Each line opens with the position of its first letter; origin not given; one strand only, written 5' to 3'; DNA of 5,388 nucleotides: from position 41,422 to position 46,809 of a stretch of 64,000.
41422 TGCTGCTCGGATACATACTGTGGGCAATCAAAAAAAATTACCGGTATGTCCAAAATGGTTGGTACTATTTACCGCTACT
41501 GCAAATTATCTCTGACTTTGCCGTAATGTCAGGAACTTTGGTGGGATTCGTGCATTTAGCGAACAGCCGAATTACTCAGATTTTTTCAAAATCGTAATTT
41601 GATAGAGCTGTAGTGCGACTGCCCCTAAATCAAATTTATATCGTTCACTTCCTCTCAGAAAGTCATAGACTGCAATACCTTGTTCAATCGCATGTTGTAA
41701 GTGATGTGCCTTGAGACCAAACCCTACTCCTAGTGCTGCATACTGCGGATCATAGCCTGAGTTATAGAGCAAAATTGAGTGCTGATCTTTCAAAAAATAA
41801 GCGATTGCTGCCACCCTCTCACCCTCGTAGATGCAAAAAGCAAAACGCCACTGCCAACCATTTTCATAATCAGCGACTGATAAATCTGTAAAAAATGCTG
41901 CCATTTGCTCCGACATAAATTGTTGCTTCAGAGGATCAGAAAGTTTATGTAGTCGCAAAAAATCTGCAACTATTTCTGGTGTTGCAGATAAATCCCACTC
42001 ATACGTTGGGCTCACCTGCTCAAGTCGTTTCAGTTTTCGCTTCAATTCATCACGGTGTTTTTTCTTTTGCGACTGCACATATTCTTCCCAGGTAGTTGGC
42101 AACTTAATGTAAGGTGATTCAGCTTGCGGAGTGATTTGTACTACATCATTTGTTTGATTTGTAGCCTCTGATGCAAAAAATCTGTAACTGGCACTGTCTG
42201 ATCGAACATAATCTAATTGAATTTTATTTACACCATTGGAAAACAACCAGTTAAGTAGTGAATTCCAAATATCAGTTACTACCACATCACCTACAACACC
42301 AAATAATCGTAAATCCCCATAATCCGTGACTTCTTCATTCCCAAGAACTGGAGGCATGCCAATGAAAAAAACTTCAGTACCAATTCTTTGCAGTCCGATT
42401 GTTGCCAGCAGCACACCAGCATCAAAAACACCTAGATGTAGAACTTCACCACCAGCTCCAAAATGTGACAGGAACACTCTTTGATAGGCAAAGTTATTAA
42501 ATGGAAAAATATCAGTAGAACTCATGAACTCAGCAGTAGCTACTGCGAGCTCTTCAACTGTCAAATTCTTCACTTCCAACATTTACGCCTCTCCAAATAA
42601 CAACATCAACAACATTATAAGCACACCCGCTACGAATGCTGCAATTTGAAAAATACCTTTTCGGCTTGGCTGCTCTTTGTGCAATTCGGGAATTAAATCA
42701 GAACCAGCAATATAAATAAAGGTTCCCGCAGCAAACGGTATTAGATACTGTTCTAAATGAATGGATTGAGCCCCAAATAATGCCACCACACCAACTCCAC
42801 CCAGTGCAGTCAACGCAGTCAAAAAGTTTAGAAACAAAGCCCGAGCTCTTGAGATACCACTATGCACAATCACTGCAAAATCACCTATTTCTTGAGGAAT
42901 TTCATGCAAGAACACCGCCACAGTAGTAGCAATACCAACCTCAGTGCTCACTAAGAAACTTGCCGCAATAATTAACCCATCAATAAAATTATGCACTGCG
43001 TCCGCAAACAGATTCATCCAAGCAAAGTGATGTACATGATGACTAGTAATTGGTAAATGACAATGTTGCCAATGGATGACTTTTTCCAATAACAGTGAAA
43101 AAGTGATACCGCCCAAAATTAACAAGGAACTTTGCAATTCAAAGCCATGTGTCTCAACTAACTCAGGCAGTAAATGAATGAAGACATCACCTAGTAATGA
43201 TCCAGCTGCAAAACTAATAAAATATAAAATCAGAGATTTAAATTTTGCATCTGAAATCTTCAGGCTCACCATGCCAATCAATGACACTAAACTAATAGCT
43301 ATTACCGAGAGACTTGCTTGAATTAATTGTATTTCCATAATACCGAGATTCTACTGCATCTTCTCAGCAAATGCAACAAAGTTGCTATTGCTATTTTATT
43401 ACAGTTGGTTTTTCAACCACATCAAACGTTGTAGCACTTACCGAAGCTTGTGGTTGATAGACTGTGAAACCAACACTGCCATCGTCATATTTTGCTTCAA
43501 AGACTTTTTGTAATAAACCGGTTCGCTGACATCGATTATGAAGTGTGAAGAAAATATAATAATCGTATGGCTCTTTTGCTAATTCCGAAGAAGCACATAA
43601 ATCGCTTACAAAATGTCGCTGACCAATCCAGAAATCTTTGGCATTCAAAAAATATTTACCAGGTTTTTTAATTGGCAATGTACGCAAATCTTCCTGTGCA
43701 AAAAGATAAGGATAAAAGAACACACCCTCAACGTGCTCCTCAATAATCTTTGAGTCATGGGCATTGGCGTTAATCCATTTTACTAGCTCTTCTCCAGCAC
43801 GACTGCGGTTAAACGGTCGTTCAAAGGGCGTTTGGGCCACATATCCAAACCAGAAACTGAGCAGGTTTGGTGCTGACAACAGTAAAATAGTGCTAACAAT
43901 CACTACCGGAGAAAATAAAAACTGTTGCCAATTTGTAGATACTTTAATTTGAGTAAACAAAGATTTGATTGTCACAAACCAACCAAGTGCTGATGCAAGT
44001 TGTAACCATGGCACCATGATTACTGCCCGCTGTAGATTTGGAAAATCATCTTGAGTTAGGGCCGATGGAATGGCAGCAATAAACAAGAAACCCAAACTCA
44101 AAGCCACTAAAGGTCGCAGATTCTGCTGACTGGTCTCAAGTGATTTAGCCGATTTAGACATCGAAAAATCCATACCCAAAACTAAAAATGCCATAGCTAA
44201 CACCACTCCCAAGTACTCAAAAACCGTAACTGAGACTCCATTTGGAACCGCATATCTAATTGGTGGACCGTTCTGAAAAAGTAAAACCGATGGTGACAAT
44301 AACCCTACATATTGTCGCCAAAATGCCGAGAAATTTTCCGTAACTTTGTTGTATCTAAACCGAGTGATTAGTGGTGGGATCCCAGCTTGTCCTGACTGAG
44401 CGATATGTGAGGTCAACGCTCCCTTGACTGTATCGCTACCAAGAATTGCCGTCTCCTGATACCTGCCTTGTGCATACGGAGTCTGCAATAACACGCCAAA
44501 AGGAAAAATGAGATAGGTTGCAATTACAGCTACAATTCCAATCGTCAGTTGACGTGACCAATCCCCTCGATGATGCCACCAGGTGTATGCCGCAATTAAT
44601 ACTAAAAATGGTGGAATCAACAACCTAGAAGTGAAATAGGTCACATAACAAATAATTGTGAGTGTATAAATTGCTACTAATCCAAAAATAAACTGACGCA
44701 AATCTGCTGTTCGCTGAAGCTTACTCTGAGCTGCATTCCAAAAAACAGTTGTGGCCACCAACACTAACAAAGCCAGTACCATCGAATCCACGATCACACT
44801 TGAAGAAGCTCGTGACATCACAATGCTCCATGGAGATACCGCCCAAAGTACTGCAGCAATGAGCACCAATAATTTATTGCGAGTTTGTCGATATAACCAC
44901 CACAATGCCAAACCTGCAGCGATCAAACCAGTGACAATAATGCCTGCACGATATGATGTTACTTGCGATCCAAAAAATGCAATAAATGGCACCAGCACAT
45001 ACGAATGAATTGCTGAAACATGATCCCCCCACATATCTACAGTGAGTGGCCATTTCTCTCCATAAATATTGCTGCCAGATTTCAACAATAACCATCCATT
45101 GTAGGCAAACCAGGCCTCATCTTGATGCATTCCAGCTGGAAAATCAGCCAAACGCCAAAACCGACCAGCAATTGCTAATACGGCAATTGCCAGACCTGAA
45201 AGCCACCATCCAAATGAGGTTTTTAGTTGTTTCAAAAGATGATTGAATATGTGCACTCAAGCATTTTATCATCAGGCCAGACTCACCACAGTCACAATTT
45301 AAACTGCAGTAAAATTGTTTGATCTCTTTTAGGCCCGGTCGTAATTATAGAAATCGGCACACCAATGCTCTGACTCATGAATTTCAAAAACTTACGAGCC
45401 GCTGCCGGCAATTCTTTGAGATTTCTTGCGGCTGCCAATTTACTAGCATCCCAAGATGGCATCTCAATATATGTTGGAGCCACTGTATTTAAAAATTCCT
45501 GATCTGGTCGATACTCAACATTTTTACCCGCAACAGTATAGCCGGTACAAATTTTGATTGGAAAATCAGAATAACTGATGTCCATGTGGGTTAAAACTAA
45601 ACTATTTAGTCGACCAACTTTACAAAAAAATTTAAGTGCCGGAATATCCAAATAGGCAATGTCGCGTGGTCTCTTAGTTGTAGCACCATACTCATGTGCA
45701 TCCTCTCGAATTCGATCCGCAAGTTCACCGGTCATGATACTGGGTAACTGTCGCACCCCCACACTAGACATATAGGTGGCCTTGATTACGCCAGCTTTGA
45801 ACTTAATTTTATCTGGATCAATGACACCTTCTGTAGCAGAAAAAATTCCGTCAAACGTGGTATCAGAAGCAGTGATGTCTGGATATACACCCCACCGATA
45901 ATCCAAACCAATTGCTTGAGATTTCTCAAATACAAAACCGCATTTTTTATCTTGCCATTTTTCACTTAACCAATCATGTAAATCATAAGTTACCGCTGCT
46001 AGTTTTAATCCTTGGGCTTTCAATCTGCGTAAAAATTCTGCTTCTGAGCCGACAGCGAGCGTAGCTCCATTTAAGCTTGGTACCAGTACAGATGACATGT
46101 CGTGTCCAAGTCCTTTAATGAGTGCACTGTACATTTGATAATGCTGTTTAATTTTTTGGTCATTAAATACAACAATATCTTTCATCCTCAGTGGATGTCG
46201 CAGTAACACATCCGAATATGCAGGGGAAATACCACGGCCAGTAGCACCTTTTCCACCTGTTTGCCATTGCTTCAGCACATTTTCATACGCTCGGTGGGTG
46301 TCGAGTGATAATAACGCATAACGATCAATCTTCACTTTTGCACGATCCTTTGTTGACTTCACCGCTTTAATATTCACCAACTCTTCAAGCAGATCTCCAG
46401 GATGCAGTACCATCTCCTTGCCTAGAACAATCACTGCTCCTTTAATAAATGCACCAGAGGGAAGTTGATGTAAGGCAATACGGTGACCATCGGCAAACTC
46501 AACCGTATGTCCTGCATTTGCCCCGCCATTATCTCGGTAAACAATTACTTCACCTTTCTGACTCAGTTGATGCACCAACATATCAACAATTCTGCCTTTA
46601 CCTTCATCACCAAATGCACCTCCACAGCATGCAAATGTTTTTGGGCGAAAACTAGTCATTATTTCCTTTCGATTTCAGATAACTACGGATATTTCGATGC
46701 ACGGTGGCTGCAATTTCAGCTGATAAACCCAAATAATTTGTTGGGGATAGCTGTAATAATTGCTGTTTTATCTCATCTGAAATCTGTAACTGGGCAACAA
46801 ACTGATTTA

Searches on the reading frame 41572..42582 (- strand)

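Call 43: search_protein_families(library=pfam, max_evalue=0.00001, proteins=[window:41572-42582:-])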
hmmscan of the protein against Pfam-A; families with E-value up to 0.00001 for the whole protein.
window:41572-42582:- (336 aa): 1 family
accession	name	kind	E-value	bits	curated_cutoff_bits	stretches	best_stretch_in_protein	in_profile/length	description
PF13480.13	Acetyltransf_6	-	3.3e-22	79.6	22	1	174-316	1-142/143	Acetyltransferase (GNAT) domain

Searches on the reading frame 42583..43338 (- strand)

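Call 43: search_protein_families(library=pfam, max_evalue=0.00001, proteins=[window:42583-43338:-])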
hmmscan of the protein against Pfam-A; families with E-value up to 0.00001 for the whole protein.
window:42583-43338:- (251 aa): 1 family
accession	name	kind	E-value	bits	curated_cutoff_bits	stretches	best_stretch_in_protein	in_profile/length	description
PF02535.28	Zip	-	1.3e-45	156.5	35.1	2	103-245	175-322/323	ZIP Zinc transporter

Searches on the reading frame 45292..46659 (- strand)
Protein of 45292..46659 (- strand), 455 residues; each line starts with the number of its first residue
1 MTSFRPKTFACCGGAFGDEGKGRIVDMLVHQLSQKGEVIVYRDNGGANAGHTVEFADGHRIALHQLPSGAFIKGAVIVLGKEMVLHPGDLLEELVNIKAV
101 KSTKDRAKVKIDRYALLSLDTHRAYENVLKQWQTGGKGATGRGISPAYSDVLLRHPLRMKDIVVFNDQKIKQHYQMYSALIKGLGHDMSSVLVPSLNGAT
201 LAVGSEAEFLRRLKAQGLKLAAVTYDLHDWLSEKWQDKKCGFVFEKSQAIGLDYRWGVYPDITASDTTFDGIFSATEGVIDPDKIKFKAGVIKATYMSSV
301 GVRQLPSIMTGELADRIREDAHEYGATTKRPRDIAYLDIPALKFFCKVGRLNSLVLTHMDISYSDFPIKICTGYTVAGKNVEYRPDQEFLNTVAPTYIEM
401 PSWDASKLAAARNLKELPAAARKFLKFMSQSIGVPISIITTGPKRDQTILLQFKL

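Call 43: search_protein_families(library=pfam, max_evalue=0.00001, proteins=[window:45292-46659:-])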
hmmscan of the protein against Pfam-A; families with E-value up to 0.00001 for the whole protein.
window:45292-46659:- (455 aa): 1 family
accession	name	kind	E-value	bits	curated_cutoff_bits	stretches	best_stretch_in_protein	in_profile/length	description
PF00709.27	Adenylsucc_synt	-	1.5e-89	301.1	27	1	12-449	3-416/416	Adenylosuccinate synthetase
